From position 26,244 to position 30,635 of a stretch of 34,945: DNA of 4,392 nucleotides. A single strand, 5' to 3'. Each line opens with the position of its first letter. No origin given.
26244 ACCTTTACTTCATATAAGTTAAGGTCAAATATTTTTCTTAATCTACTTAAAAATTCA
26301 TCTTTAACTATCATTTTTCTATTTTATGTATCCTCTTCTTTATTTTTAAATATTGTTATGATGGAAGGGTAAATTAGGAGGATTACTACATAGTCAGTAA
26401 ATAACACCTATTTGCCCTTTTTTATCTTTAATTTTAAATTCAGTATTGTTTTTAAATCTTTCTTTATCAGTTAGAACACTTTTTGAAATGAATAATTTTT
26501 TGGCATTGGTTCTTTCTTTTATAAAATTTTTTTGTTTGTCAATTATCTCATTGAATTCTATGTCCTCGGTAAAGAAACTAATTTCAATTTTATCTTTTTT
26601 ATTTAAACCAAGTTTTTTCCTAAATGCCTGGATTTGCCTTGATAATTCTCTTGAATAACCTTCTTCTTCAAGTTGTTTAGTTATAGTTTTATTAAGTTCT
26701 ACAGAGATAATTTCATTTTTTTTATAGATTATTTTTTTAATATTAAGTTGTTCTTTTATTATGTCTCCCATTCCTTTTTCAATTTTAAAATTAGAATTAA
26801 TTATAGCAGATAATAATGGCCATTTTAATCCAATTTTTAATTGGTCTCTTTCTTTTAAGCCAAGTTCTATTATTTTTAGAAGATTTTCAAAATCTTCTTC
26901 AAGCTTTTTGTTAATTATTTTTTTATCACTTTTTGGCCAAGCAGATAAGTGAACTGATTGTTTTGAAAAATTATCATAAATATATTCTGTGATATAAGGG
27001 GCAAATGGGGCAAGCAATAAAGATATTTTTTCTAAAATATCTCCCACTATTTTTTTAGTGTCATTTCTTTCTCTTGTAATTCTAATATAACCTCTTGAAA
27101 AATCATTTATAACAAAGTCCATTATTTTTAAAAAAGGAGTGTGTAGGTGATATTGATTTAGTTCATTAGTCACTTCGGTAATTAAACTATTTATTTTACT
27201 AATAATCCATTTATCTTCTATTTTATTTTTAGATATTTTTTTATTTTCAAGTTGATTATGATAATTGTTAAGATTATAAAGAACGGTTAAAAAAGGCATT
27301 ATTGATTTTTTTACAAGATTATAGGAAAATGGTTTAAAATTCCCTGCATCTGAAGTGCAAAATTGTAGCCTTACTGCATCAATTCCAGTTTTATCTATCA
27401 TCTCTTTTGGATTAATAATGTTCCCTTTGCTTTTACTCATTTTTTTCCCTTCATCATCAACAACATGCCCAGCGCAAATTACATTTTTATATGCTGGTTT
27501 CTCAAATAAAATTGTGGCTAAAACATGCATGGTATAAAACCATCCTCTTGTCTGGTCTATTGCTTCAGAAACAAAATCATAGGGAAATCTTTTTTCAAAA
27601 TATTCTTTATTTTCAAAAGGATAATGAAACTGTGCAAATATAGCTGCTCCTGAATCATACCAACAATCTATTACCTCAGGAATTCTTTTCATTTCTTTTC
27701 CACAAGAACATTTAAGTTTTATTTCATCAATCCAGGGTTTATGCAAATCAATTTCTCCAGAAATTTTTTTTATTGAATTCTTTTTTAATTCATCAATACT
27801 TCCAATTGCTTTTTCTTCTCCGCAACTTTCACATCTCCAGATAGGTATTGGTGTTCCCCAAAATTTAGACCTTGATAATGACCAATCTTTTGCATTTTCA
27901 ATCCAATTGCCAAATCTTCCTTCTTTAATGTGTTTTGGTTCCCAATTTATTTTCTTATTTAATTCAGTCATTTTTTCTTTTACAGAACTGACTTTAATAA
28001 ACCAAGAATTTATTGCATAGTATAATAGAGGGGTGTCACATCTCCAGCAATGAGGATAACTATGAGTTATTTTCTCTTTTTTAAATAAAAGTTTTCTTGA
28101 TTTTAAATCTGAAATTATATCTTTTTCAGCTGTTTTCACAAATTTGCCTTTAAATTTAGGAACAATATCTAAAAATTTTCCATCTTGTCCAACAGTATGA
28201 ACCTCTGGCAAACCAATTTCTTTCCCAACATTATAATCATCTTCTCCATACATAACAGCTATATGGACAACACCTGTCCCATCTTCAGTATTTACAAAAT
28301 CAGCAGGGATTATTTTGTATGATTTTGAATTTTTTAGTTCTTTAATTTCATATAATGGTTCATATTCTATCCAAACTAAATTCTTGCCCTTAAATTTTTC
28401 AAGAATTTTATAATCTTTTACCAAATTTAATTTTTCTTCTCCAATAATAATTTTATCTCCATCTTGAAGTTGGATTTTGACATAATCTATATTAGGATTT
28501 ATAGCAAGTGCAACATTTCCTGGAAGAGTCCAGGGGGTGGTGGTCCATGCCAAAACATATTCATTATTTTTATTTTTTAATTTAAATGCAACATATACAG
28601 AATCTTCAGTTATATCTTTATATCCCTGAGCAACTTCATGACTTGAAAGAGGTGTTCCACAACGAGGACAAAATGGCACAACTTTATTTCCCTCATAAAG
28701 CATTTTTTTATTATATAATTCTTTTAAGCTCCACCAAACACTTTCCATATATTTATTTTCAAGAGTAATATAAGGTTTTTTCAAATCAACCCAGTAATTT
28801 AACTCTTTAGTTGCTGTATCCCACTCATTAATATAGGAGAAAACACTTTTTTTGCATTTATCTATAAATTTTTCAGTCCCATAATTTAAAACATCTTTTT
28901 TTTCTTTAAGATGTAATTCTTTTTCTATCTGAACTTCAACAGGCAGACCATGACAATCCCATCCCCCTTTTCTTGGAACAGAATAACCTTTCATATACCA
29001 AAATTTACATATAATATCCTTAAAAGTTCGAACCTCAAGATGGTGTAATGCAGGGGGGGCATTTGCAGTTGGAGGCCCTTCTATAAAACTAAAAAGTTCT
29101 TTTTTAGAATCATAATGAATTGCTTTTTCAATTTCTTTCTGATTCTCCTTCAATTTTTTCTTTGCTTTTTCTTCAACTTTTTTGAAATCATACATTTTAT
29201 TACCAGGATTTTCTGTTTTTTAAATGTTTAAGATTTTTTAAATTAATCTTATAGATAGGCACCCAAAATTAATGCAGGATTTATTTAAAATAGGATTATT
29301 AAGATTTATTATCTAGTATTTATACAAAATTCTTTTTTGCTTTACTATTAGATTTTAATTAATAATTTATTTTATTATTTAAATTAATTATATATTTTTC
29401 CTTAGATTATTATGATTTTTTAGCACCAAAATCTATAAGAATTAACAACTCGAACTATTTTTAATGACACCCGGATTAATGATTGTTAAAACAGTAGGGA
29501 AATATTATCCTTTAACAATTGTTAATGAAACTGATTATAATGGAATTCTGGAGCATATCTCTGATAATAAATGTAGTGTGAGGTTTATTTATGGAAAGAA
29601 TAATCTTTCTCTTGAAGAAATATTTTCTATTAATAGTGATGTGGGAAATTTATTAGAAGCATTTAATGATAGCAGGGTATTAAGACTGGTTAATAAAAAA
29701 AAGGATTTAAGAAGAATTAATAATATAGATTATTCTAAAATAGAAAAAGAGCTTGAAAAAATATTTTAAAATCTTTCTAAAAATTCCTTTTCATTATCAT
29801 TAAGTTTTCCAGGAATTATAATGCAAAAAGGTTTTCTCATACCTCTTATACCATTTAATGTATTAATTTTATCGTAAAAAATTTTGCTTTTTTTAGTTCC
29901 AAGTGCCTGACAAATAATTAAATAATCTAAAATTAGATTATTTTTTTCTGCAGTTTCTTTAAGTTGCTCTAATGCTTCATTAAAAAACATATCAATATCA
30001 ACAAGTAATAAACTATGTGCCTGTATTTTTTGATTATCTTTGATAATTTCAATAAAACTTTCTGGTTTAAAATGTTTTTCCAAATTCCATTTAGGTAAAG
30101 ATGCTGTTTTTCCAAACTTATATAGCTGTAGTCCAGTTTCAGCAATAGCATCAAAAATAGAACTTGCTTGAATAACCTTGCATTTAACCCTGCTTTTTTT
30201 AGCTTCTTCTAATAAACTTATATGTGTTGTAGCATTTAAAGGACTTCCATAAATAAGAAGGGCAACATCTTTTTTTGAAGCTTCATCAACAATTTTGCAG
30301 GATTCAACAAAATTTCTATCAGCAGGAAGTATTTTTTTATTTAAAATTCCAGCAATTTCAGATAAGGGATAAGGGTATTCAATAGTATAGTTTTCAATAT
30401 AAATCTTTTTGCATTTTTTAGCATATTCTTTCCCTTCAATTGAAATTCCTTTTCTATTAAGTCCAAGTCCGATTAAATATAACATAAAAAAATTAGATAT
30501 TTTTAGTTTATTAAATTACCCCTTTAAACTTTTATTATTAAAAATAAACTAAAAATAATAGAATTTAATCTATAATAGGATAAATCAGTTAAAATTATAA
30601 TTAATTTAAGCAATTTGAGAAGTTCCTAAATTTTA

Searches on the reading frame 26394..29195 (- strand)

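Call 9: search_protein_families(library=pfam, proteins=[window:26394-29195:-], max_evalue=0.001)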
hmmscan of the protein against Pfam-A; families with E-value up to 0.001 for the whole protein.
window:26394-29195:- (933 aa): 4 families
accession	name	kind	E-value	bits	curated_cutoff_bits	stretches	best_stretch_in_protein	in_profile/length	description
PF00133.28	tRNA-synt_1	-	3.5e-119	398.7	22.7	1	20-618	10-408/414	tRNA synthetases class I (I, L, M and V)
PF08264.19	Anticodon_1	-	2.2e-31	109.2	25.1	1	661-795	1-144/148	Anticodon-binding domain of tRNA ligase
PF19302.4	DUF5915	-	3.4e-13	50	27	1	828-929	98-190/195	Domain of unknown function (DUF5915)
PF09334.17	tRNA-synt_1g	-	9.8e-13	48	20.1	1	552-614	298-356/391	tRNA synthetases class I (M)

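Call 86: search_protein_families(library=ncbifam, proteins=[window:26394-29195:-], max_evalue=0.00001)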
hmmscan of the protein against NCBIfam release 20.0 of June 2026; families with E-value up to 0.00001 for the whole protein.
window:26394-29195:- (933 aa): 15 families
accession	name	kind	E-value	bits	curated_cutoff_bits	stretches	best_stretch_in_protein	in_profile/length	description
TIGR00392.1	ileS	equivalog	1.3e-248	827.6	621.4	1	2-803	6-853/861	isoleucine--tRNA ligase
NF000257.1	MupA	exception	2.1e-224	747.5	1900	1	17-829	17-853/1024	mupirocin-resistant isoleucine--tRNA ligase MupA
NF000258.1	MupB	exception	4.7e-214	713.3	1900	1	8-823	8-847/1033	mupirocin-resistant isoleucine--tRNA ligase MupB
TIGR00422.1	valS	equivalog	1.6e-124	416.8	612.1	2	292-883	253-845/863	valine--tRNA ligase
NF009687.0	PRK13208.1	equivalog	1.5e-123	413.6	738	2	293-828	253-792/801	valine--tRNA ligase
NF004349.1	PRK05729.1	equivalog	8.2e-106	355.1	704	2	291-825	246-770/860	valine--tRNA ligase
NF040702.1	ileS_w_GNAT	exception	5.5e-97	325.6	1999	2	259-718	464-920/1100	isoleucine--tRNA ligase, N-acetyltransferase domain-containing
NF008957.0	PRK12300.1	subfamily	3.8e-64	217.1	677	3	2-311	4-312/946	leucine--tRNA ligase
NF011492.0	PRK14900.1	equivalog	2.5e-59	201.1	1783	2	297-756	268-719/1044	valine--tRNA ligase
NF000540.1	alt_ValS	exception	2.8e-57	194.3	900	1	301-800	277-801/827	valine--tRNA ligase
TIGR00395.1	leuS_arch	equivalog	7.4e-54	183.1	648.5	2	339-913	387-924/938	leucine--tRNA ligase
TIGR00396.1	leuS_bact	equivalog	1.9e-34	118.9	548.4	3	577-832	597-840/843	leucine--tRNA ligase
TIGR00398.1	metG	equivalog_domain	3.9e-16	58.9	336.35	1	567-761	310-519/530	methionine--tRNA ligase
NF001100.0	PRK00133.1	equivalog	2.5e-12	46.2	587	0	571-777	316-532/676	methionine--tRNA ligase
NF008900.0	PRK12267.1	equivalog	6.5e-10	38.1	598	1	508-695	224-418/648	methionine--tRNA ligase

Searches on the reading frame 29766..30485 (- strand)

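Call 9: search_protein_families(library=pfam, proteins=[window:29766-30485:-], max_evalue=0.001)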
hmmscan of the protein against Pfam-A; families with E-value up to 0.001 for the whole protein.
window:29766-30485:- (239 aa): 1 family
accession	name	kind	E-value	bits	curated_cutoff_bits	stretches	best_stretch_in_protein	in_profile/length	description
PF00590.25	TP_methylase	-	1.1e-10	42.2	27.8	1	1-208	1-209/212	Tetrapyrrole (Corrin/Porphyrin) Methylases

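Call 86: search_protein_families(library=ncbifam, proteins=[window:29766-30485:-], max_evalue=0.00001)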
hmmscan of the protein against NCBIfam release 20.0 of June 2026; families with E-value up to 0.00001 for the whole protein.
window:29766-30485:- (239 aa): 1 family
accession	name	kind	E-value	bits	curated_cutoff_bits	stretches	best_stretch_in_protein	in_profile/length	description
TIGR00522.1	dph5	equivalog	2.6e-48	164.7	114.3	1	1-238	1-253/258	diphthine synthase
